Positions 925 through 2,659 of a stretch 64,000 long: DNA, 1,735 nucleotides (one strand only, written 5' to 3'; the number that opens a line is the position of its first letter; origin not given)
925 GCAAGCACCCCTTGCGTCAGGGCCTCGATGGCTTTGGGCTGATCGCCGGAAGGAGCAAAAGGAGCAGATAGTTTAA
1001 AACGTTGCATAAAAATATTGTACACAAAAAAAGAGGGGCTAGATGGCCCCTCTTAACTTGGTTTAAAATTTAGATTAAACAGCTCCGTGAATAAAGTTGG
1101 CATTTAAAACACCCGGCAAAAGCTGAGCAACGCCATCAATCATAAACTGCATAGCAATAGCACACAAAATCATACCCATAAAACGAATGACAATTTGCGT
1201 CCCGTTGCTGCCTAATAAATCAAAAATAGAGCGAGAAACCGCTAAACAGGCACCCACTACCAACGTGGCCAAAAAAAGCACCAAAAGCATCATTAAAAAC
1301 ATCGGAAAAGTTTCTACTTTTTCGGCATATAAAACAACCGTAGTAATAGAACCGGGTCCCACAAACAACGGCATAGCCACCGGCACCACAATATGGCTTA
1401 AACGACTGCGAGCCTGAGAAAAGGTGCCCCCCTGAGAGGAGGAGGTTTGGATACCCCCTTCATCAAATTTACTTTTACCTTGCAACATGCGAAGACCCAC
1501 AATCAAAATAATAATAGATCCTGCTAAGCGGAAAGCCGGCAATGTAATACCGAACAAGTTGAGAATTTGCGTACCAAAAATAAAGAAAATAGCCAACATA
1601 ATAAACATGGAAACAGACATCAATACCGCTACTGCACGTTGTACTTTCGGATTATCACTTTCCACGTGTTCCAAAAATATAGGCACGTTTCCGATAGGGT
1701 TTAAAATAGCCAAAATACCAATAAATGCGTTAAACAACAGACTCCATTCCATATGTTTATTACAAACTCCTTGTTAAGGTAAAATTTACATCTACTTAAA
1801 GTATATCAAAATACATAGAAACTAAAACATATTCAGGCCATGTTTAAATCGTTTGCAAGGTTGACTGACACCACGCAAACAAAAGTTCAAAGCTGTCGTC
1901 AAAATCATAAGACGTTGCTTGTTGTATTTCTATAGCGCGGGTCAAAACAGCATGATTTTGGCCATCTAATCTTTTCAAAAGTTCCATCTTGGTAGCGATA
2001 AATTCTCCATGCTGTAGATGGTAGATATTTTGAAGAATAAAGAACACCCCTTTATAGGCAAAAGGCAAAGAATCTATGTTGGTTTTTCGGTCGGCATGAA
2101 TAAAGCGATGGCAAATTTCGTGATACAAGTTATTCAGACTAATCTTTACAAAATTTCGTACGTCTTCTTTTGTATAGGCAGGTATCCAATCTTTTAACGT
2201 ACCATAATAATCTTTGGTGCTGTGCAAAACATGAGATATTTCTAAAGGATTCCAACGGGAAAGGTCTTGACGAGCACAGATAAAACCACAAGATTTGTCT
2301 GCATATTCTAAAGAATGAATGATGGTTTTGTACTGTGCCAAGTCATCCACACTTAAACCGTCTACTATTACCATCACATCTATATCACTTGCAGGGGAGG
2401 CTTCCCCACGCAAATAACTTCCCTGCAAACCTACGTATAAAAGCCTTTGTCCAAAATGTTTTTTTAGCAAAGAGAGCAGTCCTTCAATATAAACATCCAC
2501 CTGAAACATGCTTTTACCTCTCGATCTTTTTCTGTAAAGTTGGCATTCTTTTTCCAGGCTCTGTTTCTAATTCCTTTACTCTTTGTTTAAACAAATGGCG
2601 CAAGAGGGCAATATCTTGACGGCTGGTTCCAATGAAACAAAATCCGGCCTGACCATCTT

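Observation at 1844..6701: Compact orphan biosynthetic cluster: radical SAM + PGM1-like ATP-grasp ligase + nucleotidyltransferase // methyltransferase + MFS exporter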

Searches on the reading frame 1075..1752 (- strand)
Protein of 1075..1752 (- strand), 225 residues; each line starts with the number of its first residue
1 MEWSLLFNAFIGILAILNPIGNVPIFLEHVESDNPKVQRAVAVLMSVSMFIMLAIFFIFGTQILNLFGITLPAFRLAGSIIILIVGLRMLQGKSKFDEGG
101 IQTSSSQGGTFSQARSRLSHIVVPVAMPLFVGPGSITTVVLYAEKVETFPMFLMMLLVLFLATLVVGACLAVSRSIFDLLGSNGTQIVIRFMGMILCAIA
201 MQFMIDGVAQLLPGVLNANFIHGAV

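Call 4: search_protein_families(library=pfam, proteins=[window:1075-1752:-], max_evalue=0.01)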
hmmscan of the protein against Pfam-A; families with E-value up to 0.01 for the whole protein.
window:1075-1752:- (225 aa): 1 family
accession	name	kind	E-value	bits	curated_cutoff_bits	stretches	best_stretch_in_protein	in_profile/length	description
PF01914.23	MarC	-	5.5e-46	157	23.9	1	3-211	1-202/203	MarC family integral membrane protein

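Call 5: search_protein_families(library=ncbifam, proteins=[window:1075-1752:-], max_evalue=0.01)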
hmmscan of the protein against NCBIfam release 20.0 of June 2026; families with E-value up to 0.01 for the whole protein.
window:1075-1752:- (225 aa): 4 families
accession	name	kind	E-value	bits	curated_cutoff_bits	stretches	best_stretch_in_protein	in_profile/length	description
TIGR00427.1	TIGR00427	subfamily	9.2e-39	133.3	99.2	1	3-208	4-201/201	NAAT family transporter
NF008320.0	PRK11111.1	equivalog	1.1e-38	132.8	216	1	1-216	6-214/215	YchE family NAAT transporter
NF008228.0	PRK10995.1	equivalog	1.6e-35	122.3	162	1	9-212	11-217/223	MarC family NAAT transporter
NF008010.0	PRK10739.1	equivalog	4.9e-19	69.1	215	1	9-211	7-194/197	YhgN family NAAT transporter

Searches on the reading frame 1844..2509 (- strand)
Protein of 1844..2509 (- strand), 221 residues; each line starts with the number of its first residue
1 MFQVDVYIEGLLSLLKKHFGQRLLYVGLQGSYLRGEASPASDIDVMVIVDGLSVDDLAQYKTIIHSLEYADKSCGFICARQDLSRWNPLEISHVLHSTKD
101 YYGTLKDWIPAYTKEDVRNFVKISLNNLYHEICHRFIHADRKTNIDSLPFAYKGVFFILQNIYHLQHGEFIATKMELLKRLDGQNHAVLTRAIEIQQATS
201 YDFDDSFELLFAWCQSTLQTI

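Call 4: search_protein_families(library=pfam, proteins=[window:1844-2509:-], max_evalue=0.01)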
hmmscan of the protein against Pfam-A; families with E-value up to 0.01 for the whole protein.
window:1844-2509:- (221 aa): 2 families
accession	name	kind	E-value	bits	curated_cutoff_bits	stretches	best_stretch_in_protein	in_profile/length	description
PF01909.29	NTP_transf_2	-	1.9e-06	28.6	21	1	24-68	15-62/93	Nucleotidyltransferase domain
PF18765.7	Polbeta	-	0.00012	22.6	26.9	1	22-67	12-55/93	Polymerase beta, Nucleotidyltransferase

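Call 5: search_protein_families(library=ncbifam, proteins=[window:1844-2509:-], max_evalue=0.01)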
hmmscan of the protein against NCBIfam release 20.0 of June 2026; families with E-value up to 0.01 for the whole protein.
window:1844-2509:- (221 aa): 9 families
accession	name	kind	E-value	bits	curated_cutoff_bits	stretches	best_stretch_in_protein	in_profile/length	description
NF010309.0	PRK13746.1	subfamily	4.7e-05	22.8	193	1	4-65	9-68/263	aminoglycoside adenylyltransferase family protein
NF012157.0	ANT_3pp_I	equivalog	0.00011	21.6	375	1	10-51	9-50/256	AadA family aminoglycoside 3''-O-nucleotidyltransferase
NF033127.1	ANT_3pp_AadA3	exception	0.00016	21.3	595.5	1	9-50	9-50/258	ANT(3'')-Ia family aminoglycoside nucleotidyltransferase AadA3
NF047752.1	MntA_antitoxin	equivalog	0.00023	21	60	1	23-60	7-45/106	type VII toxin-antitoxin system MntA family adenylyltransferase antitoxin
NF012212.1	ANT_9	subfamily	0.00033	20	340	1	10-51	8-49/249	aminoglycoside nucleotidyltransferase ANT(9)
NF028535.0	ANT_4p_II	subfamily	0.00038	19.8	350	1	26-65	22-58/251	ANT(4')-II family aminoglycoside nucleotidyltransferase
NF010192.0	PRK13671.1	equivalog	0.0031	17.1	238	1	76-130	204-260/298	nucleotidyltransferase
NF033126.1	ANT_3pp_AadA1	exception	0.0032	17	587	0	10-59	10-58/258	ANT(3'')-Ia family aminoglycoside nucleotidyltransferase AadA1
NF033061.1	ANT_4p_I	equivalog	0.0062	16.1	350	0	14-54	21-61/253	ANT(4')-I family aminoglycoside nucleotidyltransferase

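Call 6: search_protein_families(library=padloc, proteins=[window:1844-2509:-], max_evalue=0.1)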
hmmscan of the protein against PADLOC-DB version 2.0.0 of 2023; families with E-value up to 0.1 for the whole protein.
window:1844-2509:- (221 aa): 9 families
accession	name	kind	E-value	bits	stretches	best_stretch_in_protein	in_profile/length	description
PDLC04903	PDC-S09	-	5e-10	37.6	1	9-64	12-66/108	-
PDLC04906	PDC-S09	-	2.3e-05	22.7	1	24-64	25-64/98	-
PDLC04904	PDC-S09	-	0.00016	19.8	1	26-65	28-65/104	-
PDLC04368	PDC-M05A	-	0.00018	19.4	1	28-59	112-143/201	-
PDLC04902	PDC-S09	-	0.00086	17.6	1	28-50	26-48/97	-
PDLC04907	PDC-S09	-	0.0039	15.3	1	26-55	30-59/114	-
PDLC04744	PDC-M63A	-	0.031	12.3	1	26-62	59-94/152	-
PDLC04369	PDC-M05A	-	0.032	11.8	1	28-53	108-133/201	-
PDLC04372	PDC-M05A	-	0.038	12.3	1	33-59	86-112/167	-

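Call 44: search_solved_structures(query=window:1844-2509:-, max_evalue=0.1)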
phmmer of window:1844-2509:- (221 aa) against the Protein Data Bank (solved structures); distinct sequences matched with E-value up to 0.1: 1.
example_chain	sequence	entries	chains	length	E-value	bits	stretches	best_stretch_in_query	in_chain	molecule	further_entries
9xbd_E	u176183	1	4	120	0.046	16.7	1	8-51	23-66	Nucleotidyltransferase domain-containing protein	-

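Call 58: find_homologous_proteins(query=window:1844-2509:-, max_evalue=0.001)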
Query window:1844-2509:- (221 aa): 3580 proteins with E <= 0.001 among 3758 candidates; the best 120 are listed.
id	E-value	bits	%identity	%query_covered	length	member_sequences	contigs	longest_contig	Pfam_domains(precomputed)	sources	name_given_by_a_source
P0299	3.0e-146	503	100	100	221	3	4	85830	PF01909.30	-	-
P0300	5.5e-104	365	71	100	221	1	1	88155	PF01909.30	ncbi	-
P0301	2.0e-103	363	69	100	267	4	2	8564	PF01909.30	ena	-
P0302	1.5e-100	353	68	100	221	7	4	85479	PF01909.30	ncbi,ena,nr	ncbi:MAG: nucleotidyltransferase domain-containing protein [Elusimicrobiaceae bacterium]|nr:nucleoti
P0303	3.5e-100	352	68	100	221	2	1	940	PF01909.30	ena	-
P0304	1.0e-98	347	68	100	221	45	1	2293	PF01909.30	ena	-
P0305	5.0e-97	342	67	100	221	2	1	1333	PF01909.30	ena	-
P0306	2.5e-96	340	63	100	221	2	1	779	-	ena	-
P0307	2.9e-96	339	65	100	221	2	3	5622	PF01909.30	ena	-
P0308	8.4e-96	338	65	100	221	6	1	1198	PF18765.8,PF01909.30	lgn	-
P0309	2.3e-95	336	63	100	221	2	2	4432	PF18765.8,PF01909.30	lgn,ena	-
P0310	8.5e-95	335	64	100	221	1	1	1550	PF18765.8,PF01909.30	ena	-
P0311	2.2e-94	333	64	100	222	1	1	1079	PF18765.8,PF01909.30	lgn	-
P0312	3.4e-94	333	65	100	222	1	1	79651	PF18765.8,PF01909.30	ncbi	-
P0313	3.6e-94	333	64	100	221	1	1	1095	PF01909.30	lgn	-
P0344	8.1e-92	325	62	100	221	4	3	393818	PF01909.30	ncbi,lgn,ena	-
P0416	1.0e-89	318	61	100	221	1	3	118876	-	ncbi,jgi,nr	ncbi:MAG: nucleotidyltransferase domain-containing protein [Clostridiales bacterium]|nr:nucleotidylt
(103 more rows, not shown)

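Call 59: find_encoding_contigs(protein=P0416, flank=4000, max_places=1)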
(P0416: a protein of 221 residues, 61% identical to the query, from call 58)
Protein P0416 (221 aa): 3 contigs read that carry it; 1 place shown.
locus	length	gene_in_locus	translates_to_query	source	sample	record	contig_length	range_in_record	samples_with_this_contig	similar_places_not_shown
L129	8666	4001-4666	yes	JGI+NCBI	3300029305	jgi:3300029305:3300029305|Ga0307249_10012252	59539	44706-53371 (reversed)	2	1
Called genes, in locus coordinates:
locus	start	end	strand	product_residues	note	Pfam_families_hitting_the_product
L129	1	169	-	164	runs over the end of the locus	-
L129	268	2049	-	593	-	PF07881:Fucose_iso_N1, PF07882:Fucose_iso_N2, PF02952:Fucose_iso_C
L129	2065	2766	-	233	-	PF00596:Aldolase_II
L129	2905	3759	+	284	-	PF02311:AraC_binding, PF07883:Cupin_2, PF00165:HTH_AraC (faint), PF12833:HTH_18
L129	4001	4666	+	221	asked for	-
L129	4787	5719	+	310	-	PF00657:Lipase_GDSL, PF04311:DUF459 (weak), PF13472:Lipase_GDSL_2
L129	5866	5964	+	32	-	-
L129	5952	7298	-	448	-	PF01946:Thi4 (weak), PF03486:HI0933_like (weak), PF07992:Pyr_redox_2 (weak), PF00890:FAD_binding_2 (weak), PF01134:GIDA (weak), PF01266:DAO (faint), PF12831:FAD_oxidored, PF13450:NAD_binding_8 (weak)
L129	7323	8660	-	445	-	PF01546:Peptidase_M20, PF07687:M20_dimer (weak)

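Call 60: find_encoding_contigs(protein=P0344, flank=4000, max_places=1)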
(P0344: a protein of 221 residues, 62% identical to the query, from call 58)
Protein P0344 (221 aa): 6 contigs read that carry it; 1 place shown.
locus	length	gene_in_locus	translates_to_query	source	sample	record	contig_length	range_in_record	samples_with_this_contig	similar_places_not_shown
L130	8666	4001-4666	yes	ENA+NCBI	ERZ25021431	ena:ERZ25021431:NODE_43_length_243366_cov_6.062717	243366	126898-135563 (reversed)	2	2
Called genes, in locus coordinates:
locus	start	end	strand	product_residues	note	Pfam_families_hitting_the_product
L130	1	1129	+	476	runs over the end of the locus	PF01637:ATPase_2, PF13191:AAA_16 (weak), PF13173:AAA_14, PF13401:AAA_22 (weak), PF03008:DUF234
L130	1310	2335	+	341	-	PF01381:HTH_3, PF12844:HTH_19, PF13560:HTH_31 (faint)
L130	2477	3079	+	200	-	PF00440:TetR_N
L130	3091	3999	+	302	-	PF00294:PfkB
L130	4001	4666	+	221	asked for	PF01909:NTP_transf_2 (weak)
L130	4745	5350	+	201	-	PF02661:Fic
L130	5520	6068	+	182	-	PF07638:Sigma70_ECF (faint), PF04542:Sigma70_r2, PF08281:Sigma70_r4_2, PF04545:Sigma70_r4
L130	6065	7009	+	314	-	-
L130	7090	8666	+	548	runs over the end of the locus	PF04542:Sigma70_r2 (faint), PF04545:Sigma70_r4, PF08281:Sigma70_r4_2, PF00196:GerE (faint)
